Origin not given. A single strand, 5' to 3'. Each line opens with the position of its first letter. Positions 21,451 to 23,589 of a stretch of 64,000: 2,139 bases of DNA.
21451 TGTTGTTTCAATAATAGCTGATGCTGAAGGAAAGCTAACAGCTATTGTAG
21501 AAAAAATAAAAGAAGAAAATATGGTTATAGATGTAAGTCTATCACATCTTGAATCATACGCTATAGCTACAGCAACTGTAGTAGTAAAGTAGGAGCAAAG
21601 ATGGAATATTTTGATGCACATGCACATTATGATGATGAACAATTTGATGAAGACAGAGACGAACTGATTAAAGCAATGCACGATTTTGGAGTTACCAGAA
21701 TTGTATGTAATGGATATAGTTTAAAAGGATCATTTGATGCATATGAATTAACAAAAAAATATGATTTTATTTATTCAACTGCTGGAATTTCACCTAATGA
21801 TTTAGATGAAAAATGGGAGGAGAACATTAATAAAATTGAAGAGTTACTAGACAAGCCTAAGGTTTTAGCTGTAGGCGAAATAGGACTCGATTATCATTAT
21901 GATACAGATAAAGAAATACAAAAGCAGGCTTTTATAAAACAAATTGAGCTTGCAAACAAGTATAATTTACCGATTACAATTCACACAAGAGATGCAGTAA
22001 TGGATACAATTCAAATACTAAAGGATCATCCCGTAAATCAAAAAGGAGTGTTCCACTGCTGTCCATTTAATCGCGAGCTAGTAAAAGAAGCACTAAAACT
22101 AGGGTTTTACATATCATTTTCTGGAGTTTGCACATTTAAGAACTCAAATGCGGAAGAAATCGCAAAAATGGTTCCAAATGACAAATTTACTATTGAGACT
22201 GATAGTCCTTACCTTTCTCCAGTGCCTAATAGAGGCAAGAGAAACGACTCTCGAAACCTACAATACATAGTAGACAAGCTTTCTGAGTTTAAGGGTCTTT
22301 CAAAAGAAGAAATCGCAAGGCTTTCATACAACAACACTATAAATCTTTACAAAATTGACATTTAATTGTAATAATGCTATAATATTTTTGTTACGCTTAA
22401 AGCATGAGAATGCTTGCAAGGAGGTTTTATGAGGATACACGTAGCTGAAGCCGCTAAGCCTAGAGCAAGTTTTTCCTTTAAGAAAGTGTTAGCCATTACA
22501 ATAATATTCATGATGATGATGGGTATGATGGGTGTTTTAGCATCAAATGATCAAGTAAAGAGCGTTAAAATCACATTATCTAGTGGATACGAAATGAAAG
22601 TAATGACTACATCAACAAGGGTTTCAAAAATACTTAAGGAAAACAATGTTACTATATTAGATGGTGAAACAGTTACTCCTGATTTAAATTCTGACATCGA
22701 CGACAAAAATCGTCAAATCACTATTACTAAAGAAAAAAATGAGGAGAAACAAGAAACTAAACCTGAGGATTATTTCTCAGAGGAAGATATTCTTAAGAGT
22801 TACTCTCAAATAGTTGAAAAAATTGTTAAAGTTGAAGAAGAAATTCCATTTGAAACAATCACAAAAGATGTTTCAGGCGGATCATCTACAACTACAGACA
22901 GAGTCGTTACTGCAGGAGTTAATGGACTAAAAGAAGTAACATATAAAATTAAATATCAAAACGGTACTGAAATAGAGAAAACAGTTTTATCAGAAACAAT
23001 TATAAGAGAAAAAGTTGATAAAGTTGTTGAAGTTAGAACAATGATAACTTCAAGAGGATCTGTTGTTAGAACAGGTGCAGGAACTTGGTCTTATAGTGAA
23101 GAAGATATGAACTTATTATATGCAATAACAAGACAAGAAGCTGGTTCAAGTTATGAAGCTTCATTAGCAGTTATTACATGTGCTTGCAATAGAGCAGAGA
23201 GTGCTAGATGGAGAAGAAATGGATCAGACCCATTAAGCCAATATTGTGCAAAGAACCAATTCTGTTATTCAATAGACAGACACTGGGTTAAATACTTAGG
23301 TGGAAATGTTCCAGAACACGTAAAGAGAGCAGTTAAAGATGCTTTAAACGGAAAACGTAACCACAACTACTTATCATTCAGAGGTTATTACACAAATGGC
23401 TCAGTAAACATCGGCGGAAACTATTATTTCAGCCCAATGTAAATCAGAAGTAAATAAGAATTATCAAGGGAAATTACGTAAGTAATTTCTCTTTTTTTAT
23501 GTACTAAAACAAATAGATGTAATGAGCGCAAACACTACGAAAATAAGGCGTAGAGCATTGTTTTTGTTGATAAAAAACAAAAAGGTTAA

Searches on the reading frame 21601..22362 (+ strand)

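Call 10: search_protein_families(library=pfam, proteins=[window:21601-22362:+], max_evalue=0.001)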
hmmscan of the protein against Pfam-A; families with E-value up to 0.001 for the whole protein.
window:21601-22362:+ (254 aa): 1 family
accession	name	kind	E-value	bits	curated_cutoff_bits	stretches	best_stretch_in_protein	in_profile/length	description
PF01026.27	TatD_DNase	-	2.3e-77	260.2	27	1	4-251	1-253/253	TatD related DNase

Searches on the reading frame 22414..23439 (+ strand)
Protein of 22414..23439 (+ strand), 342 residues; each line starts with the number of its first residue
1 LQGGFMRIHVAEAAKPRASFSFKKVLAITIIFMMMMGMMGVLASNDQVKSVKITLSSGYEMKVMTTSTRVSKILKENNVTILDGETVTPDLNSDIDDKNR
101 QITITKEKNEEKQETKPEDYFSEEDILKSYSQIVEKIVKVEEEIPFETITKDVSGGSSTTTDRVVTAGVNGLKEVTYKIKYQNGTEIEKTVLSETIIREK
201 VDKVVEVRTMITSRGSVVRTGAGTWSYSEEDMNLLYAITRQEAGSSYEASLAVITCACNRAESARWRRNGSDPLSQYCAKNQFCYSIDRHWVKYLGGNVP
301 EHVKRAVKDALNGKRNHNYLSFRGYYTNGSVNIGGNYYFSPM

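Call 10: search_protein_families(library=pfam, proteins=[window:22414-23439:+], max_evalue=0.001)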
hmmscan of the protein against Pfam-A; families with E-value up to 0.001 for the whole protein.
window:22414-23439:+ (342 aa): 2 families
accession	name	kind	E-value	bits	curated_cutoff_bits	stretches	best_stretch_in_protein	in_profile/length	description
PF07501.17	G5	-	5.5e-14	52.6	23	1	136-207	2-72/75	G5 domain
PF07486.17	Hydrolase_2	-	0.00081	20.4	27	0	244-321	1-71/100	Cell Wall Hydrolase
